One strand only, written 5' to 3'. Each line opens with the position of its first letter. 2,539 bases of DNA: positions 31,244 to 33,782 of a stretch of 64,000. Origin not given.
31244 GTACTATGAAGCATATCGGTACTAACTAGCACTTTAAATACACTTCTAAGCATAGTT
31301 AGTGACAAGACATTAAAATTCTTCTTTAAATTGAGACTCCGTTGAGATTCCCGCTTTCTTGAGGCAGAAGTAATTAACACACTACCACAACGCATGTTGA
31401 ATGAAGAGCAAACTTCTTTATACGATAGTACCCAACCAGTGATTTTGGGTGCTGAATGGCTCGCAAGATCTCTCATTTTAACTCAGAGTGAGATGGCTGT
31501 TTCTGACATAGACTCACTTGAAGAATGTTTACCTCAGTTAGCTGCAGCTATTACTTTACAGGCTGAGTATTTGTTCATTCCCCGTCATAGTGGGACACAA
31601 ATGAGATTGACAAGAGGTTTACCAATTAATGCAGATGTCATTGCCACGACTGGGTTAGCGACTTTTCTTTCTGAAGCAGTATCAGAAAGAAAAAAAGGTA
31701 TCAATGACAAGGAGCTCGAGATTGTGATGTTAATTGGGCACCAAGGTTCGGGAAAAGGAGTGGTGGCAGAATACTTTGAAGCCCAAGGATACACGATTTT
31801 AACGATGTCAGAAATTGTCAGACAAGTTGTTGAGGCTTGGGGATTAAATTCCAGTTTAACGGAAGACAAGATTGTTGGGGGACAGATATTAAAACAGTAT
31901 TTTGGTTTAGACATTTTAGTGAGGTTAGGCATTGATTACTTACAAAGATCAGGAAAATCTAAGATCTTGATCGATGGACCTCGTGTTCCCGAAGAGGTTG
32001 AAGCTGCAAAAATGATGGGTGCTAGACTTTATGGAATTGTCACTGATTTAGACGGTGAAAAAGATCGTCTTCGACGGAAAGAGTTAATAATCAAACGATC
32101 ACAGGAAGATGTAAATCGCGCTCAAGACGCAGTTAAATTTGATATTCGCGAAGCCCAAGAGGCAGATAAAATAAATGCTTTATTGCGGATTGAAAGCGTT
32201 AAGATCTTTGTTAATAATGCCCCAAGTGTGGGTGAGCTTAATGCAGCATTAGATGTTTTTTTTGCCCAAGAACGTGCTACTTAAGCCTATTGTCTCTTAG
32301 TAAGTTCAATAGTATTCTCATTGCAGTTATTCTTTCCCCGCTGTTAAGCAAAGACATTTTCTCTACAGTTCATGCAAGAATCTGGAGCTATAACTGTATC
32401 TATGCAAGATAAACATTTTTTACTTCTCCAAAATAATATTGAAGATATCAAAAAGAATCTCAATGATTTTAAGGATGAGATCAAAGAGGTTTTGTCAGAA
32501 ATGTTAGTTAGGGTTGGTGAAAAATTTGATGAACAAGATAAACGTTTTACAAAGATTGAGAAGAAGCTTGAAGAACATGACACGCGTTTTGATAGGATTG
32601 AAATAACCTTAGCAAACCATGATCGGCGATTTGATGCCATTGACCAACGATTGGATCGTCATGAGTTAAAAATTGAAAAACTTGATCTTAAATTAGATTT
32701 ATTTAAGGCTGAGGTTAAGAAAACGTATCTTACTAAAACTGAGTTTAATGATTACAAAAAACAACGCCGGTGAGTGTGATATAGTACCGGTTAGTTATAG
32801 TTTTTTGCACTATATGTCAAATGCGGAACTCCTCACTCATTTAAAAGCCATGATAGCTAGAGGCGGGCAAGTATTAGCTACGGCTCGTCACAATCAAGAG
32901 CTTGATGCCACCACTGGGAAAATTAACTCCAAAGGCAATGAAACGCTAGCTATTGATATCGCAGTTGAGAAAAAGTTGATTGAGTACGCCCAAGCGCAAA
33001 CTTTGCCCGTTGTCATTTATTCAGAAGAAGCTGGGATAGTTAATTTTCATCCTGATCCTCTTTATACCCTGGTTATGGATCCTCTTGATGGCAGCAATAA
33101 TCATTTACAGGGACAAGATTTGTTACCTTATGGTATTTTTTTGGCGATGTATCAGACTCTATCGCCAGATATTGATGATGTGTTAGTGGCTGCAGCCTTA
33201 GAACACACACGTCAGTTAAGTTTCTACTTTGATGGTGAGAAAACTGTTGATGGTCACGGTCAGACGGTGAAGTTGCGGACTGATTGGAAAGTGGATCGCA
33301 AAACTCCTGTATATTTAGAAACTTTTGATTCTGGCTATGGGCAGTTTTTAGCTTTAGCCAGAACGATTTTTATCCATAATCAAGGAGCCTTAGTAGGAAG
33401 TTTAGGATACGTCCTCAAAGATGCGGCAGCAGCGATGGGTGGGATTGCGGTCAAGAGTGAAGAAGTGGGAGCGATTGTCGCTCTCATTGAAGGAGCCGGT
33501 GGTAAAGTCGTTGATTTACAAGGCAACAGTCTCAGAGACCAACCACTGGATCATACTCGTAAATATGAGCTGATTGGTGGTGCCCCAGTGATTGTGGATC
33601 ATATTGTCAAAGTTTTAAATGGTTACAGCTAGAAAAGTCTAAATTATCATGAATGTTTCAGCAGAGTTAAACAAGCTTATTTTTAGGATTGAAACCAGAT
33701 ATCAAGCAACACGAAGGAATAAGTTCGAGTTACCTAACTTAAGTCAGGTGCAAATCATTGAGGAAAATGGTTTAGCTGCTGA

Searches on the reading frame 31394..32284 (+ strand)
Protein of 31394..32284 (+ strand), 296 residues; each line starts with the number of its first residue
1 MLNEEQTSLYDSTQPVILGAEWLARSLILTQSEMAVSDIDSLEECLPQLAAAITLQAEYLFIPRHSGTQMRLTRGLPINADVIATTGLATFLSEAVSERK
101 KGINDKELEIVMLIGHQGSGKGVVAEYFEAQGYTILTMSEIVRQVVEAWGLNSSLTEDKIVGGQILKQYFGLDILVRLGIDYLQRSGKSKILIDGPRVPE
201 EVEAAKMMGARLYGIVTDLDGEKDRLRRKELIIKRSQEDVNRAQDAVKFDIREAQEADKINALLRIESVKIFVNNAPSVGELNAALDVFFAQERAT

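Call 86: search_protein_families(library=pfam, proteins=[window:31394-32284:+], max_evalue=0.001)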
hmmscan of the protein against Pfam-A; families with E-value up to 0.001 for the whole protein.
window:31394-32284:+ (296 aa): 1 family
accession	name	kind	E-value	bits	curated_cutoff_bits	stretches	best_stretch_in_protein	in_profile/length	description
PF13207.12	AAA_17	-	0.00061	20.5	27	0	115-198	2-81/136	AAA domain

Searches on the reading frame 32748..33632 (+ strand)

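Call 86: search_protein_families(library=pfam, proteins=[window:32748-33632:+], max_evalue=0.001)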
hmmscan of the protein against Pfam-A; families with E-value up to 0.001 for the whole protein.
window:32748-33632:+ (294 aa): 2 families
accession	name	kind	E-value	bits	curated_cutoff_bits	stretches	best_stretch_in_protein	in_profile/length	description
PF00459.30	Inositol_P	-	5.6e-10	39.6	27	1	26-272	3-248/271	Inositol monophosphatase family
PF00316.25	FBPase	-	1.2e-06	28.7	34.8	1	46-118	39-116/191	Fructose-1-6-bisphosphatase, N-terminal domain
